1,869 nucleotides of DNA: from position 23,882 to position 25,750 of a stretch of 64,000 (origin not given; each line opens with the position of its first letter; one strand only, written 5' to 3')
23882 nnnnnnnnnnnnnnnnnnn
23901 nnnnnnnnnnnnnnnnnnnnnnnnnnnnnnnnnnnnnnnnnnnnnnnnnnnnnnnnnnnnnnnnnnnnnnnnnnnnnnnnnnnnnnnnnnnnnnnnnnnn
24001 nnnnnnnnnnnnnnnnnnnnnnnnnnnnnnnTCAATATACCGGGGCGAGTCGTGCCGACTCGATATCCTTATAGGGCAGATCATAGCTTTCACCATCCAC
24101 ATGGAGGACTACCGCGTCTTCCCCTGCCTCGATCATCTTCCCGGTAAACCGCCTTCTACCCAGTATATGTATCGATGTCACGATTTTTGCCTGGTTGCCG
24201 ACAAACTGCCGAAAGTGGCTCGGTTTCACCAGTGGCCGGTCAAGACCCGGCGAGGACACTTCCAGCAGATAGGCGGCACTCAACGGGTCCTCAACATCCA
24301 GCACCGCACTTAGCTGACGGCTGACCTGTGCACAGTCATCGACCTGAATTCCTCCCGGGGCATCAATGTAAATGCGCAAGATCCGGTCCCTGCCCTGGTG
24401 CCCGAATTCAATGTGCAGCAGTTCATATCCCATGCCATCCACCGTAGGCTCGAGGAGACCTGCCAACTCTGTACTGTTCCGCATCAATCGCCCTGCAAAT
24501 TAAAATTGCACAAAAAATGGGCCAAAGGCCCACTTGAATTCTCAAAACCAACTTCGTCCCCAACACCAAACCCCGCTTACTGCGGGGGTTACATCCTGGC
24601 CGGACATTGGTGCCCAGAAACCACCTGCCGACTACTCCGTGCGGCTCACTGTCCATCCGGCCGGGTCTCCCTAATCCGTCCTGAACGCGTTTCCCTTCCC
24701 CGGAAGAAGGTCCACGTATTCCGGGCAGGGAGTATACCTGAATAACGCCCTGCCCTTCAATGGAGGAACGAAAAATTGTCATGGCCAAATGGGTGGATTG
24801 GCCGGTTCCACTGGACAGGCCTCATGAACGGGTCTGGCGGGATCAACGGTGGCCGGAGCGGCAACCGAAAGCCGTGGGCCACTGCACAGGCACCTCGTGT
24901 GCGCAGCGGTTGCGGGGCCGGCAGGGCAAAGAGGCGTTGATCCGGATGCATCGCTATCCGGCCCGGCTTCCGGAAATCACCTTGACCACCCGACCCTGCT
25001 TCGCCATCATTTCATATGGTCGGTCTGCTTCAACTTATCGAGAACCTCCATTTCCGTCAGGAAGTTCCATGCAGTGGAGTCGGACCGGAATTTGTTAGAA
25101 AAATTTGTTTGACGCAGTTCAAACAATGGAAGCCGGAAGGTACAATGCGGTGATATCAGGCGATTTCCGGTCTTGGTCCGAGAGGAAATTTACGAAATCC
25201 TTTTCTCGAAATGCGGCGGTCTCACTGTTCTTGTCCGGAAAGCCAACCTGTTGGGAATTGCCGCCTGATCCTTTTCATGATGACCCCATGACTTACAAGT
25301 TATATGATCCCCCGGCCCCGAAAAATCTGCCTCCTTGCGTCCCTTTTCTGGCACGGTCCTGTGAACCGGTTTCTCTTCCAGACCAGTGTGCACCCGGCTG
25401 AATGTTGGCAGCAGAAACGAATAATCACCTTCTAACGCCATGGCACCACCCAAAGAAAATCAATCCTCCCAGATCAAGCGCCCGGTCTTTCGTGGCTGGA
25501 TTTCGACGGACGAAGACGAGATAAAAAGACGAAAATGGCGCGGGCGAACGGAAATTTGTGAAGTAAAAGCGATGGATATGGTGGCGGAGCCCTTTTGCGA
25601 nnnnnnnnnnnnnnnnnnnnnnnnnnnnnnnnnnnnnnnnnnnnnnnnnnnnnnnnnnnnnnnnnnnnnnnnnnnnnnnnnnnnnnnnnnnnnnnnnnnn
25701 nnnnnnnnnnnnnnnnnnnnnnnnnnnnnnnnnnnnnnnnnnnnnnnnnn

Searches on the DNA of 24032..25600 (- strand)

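Call 4: search_rna_families(source=window, start=24400, end=25500, threshold=evalue, max_evalue=10, show_alignments=3)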
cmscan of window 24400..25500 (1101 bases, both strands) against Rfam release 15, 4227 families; matches with E-value up to 10: 5.
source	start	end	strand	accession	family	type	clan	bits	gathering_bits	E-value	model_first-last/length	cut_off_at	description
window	24512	24626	-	RF01770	rimP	Cis-reg; leader;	-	26.6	47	0.071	1-102/102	no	Gammaprotebacteria rimP leader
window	25104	25199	+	RF02037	IMES-4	Gene;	-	22.5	48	0.51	1-80/80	no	IMES-4 RNA motif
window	24510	24554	+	RF02420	Bp1_162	Gene; sRNA;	-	19.5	50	2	1-100/100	no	Burkholderia sRNA Bp1_Cand612_SIPHT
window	24539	24616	-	RF03707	mir-1892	Gene; miRNA;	-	15.6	86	5.1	1-80/80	no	mir-1892 microRNA precursor family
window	24509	24603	-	RF02423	Bp1_781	Gene; sRNA;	-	13.7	80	0.61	1-230/230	no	Burkholderia sRNA Bp1_Cand871_SIPHT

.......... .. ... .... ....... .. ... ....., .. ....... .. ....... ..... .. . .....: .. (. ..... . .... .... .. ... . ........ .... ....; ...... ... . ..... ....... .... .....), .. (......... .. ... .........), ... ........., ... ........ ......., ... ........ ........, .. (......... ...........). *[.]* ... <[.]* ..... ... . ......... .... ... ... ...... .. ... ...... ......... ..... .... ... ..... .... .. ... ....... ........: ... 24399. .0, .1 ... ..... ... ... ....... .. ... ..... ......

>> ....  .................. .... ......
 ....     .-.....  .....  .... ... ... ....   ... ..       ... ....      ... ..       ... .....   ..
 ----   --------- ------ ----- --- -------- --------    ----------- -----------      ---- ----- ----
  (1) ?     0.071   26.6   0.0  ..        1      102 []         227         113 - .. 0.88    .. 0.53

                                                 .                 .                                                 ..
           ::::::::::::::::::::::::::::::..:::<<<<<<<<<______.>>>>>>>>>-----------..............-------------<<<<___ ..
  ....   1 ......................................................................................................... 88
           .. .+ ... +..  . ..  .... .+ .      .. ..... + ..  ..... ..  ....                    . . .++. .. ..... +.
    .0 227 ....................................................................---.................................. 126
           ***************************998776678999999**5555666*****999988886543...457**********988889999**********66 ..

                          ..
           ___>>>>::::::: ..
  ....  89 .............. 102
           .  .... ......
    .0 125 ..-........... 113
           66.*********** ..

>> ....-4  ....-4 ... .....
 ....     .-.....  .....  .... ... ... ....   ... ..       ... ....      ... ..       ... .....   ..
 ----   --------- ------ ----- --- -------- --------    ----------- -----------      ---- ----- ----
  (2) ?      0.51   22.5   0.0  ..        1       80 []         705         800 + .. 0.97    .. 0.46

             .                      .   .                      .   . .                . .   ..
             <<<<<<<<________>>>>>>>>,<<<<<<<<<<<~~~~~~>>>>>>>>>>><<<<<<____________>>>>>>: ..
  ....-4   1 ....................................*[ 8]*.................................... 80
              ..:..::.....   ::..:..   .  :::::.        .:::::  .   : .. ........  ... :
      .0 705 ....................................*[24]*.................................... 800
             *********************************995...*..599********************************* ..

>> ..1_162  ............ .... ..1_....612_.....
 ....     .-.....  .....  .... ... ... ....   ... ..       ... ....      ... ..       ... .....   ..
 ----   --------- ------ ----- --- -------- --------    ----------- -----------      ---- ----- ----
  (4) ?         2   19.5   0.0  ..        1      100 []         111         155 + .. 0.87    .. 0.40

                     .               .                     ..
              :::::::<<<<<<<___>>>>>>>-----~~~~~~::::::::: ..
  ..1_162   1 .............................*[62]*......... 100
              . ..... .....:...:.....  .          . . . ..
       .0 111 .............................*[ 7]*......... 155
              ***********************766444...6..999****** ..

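Call 12: search_rna_families(sources=[L001, L002, L003, L004, L005, L006, L007, L008, L009, L010, L011, L012, L014, L015, L016, L018], threshold=gathering)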
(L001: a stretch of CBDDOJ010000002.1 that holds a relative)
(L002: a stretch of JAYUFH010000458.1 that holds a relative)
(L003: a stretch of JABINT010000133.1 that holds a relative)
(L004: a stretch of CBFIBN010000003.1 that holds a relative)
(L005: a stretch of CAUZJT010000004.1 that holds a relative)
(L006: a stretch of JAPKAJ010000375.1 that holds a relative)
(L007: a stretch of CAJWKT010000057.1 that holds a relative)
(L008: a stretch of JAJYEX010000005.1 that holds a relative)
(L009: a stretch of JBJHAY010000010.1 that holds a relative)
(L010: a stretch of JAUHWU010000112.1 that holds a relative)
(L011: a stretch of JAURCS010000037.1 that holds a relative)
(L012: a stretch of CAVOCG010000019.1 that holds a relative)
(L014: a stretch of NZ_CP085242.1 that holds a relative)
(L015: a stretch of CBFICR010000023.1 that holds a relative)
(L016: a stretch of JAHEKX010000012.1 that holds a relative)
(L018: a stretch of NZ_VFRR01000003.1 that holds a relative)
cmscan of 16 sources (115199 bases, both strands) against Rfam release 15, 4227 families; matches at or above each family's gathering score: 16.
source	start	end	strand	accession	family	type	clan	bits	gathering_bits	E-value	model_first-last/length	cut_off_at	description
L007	3819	3892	+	RF00005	tRNA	Gene; tRNA;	CL00001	64.5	29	1.8e-11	1-71/71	no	tRNA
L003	3798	3871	+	RF00005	tRNA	Gene; tRNA;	CL00001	64.4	29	1.9e-11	1-71/71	no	tRNA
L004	1269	1342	+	RF00005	tRNA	Gene; tRNA;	CL00001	64.4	29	1.9e-11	1-71/71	no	tRNA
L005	3798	3871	+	RF00005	tRNA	Gene; tRNA;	CL00001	64.4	29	1.9e-11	1-71/71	no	tRNA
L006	965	1038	+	RF00005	tRNA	Gene; tRNA;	CL00001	64.4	29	1.9e-11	1-71/71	no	tRNA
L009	3680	3753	+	RF00005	tRNA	Gene; tRNA;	CL00001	61.7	29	1.1e-10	1-71/71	no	tRNA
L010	3586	3659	+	RF00005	tRNA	Gene; tRNA;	CL00001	61.7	29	1.1e-10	1-71/71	no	tRNA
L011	1923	1996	+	RF00005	tRNA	Gene; tRNA;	CL00001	61.7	29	1.1e-10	1-71/71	no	tRNA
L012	1269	1342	+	RF00005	tRNA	Gene; tRNA;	CL00001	61.7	29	1.1e-10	1-71/71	no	tRNA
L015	3639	3712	+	RF00005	tRNA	Gene; tRNA;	CL00001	61.7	29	1.1e-10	1-71/71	no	tRNA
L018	3756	3829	+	RF00005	tRNA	Gene; tRNA;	CL00001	61.7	29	1.1e-10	1-71/71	no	tRNA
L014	3760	3833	+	RF00005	tRNA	Gene; tRNA;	CL00001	61.3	29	1.4e-10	1-71/71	no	tRNA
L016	3416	3489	-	RF00005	tRNA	Gene; tRNA;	CL00001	61.3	29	1.4e-10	1-71/71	no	tRNA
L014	3615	3698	+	RF00005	tRNA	Gene; tRNA;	CL00001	51.4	29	7.4e-08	1-71/71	no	tRNA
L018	3626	3708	+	RF00005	tRNA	Gene; tRNA;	CL00001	51.1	29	8.9e-08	1-71/71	no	tRNA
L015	3018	3100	+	RF00005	tRNA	Gene; tRNA;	CL00001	50.2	29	1.6e-07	1-71/71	no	tRNA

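Call 34: search_dna_similar(query=window:24762-25439:+, collection=plasmids, mode=distant, max_evalue=0.01)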
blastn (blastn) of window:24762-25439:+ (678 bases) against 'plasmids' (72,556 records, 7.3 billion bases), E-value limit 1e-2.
No match.

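Call 35: search_dna_similar(query=window:24762-25439:+, collection=phages, mode=distant, max_evalue=0.01)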
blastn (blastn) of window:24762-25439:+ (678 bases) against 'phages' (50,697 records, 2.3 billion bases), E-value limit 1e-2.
No match.

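Call 48: search_rna_families(sources=[L131, L009, L018, L024, L015, L023, L001], threshold=evalue, max_evalue=5)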
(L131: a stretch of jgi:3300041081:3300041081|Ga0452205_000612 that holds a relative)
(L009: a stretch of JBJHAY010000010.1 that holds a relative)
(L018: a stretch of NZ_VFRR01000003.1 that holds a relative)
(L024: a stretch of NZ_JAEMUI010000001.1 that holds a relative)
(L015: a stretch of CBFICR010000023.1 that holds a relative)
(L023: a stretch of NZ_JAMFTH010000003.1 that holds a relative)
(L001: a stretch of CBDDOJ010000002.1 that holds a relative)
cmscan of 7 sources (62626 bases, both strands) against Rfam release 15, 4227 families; matches with E-value up to 5: 19.
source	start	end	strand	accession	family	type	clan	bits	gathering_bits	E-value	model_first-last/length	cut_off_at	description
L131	5753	5826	+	RF00005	tRNA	Gene; tRNA;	CL00001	61.7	29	5.9e-11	1-71/71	no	tRNA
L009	3680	3753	+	RF00005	tRNA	Gene; tRNA;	CL00001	61.7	29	5.9e-11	1-71/71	no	tRNA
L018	3756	3829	+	RF00005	tRNA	Gene; tRNA;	CL00001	61.7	29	6e-11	1-71/71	no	tRNA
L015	3639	3712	+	RF00005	tRNA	Gene; tRNA;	CL00001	61.7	29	5.9e-11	1-71/71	no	tRNA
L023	3617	3690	+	RF00005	tRNA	Gene; tRNA;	CL00001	61.5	29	6.8e-11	1-71/71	no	tRNA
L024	3707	3780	+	RF00005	tRNA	Gene; tRNA;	CL00001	60.5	29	1.2e-10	1-71/71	no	tRNA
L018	3626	3708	+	RF00005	tRNA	Gene; tRNA;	CL00001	51.1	29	4.8e-08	1-71/71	no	tRNA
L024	3576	3658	+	RF00005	tRNA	Gene; tRNA;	CL00001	50.8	29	6e-08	1-71/71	no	tRNA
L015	3018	3100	+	RF00005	tRNA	Gene; tRNA;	CL00001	50.2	29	8.8e-08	1-71/71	no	tRNA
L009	3451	3533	+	RF00005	tRNA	Gene; tRNA;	CL00001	49.7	29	1.2e-07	1-71/71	no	tRNA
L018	3856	3953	+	RF01770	rimP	Cis-reg; leader;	-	46.5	47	0.00022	1-102/102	no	Gammaprotebacteria rimP leader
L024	3838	3946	+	RF01770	rimP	Cis-reg; leader;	-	44.4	47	0.0006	1-102/102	no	Gammaprotebacteria rimP leader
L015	3839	3951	+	RF01770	rimP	Cis-reg; leader;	-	40.5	47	0.0042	1-102/102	no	Gammaprotebacteria rimP leader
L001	3079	3116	+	RF04114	MIR4374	Gene; miRNA;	-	25.7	105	0.4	42-79/119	no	MIR4374 microRNA precursor family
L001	3079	3116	-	RF04114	MIR4374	Gene; miRNA;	-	25.7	105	0.4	42-79/119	no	MIR4374 microRNA precursor family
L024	5072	5145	+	RF03421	mir-2558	Gene; miRNA;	-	25.2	70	1.5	1-84/84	no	mir-2558 microRNA precursor family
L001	1090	1172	-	RF00211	SNORD35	Gene; snRNA; snoRNA; CD-box;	CL00056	23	36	1.1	1-88/88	no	Small nucleolar RNA SNORD35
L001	1471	1559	-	RF03465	MIR9666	Gene; miRNA;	-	22.8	88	3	1-98/98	no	MIR9666 microRNA precursor family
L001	1901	1950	+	RF01122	sR39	Gene; snRNA; snoRNA; CD-box;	-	21.2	50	0.51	1-56/56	no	Small nucleolar RNA sR39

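Call 64: build_rna_model(alignment_id=A2, structure=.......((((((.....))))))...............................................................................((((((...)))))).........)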
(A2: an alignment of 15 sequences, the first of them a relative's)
Model R1 built from alignment A2 (15 sequences, 127 columns); structure: as given.
model positions 87; base pairs 12; branch points 1; effective number of sequences 2.94; information 0.654 bits per position. Calibrated on 0.2 Mb of random sequence (short: E-values are rough).
structure used (alignment columns):
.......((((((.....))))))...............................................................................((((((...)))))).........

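Call 66: search_with_rna_model(model_id=R1, sources=[window, L001, L002, L008, L003, L012, L014, L018, L020, L031, L037, L041], max_evalue=1, show_alignments=2)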
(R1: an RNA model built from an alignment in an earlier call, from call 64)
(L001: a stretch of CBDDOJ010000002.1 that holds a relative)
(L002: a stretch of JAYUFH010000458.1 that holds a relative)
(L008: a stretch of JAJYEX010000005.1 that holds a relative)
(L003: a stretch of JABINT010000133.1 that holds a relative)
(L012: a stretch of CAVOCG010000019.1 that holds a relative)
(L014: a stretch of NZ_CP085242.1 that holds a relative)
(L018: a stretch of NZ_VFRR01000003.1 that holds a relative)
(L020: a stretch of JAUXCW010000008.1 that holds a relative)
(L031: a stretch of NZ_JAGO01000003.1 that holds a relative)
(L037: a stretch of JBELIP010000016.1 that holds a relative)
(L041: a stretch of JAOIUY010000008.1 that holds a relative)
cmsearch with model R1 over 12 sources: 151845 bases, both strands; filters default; matches with E-value up to 1: 10.
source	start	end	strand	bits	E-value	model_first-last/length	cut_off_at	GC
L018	3885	3956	+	59.6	1.6e-09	1-87/87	no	0.43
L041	3795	3895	+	59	2.1e-09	1-87/87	no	0.44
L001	3894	3978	+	56.9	5.8e-09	1-87/87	no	0.48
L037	3816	3915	+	55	1.4e-08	1-87/87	no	0.44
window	24509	24593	-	51.6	6.8e-08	1-87/87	no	0.51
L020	3844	3921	+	39.1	2.3e-05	1-87/87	no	0.5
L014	3844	3982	+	19.6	0.19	1-87/87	no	0.5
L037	3801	3845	-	18.4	0.34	1-87/87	no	0.38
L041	3780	3824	-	18.2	0.37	1-87/87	no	0.36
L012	1384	1487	+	17.5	0.51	1-87/87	no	0.47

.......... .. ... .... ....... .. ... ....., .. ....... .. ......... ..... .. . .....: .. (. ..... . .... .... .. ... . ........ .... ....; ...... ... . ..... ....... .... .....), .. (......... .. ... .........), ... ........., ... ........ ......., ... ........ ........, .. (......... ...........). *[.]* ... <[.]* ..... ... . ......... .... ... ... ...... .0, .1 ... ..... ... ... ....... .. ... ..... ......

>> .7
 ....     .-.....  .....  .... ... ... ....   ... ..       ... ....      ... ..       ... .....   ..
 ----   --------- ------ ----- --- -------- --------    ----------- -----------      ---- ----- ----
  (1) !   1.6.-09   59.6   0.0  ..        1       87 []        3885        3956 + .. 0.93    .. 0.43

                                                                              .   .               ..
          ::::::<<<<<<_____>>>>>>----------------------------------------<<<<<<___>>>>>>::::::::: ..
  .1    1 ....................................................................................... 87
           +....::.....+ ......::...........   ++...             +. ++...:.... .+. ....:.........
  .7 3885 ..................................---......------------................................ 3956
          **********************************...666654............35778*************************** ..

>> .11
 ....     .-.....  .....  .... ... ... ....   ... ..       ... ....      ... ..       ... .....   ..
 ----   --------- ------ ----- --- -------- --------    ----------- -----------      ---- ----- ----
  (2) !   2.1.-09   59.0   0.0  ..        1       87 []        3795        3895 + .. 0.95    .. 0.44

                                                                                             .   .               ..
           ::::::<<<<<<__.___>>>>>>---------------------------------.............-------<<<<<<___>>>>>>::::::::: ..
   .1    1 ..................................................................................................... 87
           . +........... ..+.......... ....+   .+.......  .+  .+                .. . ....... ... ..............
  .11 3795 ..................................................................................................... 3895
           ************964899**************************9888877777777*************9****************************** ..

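Call 68: search_with_rna_model(model_id=R1, source=window, start=24300, end=25600, filters=off, max_evalue=10, show_alignments=1)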
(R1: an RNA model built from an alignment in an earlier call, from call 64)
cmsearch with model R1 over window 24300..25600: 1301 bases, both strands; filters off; matches with E-value up to 10: 5.
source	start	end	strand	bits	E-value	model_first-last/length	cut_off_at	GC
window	24509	24593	-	51.6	5.8e-10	1-87/87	no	0.51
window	24513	24532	+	13.4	0.029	59-78/87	no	0.5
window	24565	24612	+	5.5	1.2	1-87/87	no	0.6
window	24767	24790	-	3.2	3.3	1-87/87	no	0.33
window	25094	25109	+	2.3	5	1-87/87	no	0.19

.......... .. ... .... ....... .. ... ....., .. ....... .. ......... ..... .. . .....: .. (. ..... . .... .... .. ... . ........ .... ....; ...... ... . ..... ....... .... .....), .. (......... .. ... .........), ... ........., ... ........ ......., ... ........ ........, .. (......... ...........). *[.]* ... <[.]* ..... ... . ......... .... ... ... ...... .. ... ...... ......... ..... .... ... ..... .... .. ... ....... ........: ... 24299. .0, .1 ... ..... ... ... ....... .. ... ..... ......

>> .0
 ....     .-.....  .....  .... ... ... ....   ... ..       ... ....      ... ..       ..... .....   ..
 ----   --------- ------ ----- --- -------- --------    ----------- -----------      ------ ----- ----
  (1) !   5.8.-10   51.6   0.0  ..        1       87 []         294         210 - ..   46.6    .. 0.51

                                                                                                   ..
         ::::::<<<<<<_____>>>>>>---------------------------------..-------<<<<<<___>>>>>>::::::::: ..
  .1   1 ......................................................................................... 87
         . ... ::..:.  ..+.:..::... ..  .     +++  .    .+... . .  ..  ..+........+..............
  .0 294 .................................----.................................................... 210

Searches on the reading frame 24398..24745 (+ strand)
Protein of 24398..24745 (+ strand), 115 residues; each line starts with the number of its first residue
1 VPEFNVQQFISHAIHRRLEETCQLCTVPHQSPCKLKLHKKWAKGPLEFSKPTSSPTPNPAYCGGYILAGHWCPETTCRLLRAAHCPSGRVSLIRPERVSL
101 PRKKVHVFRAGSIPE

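Call 20: search_protein_families(library=pfam, proteins=[window:24398-24745:+], max_evalue=0.1)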
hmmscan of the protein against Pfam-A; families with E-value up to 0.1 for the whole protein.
window:24398-24745:+ (115 aa): 0 families
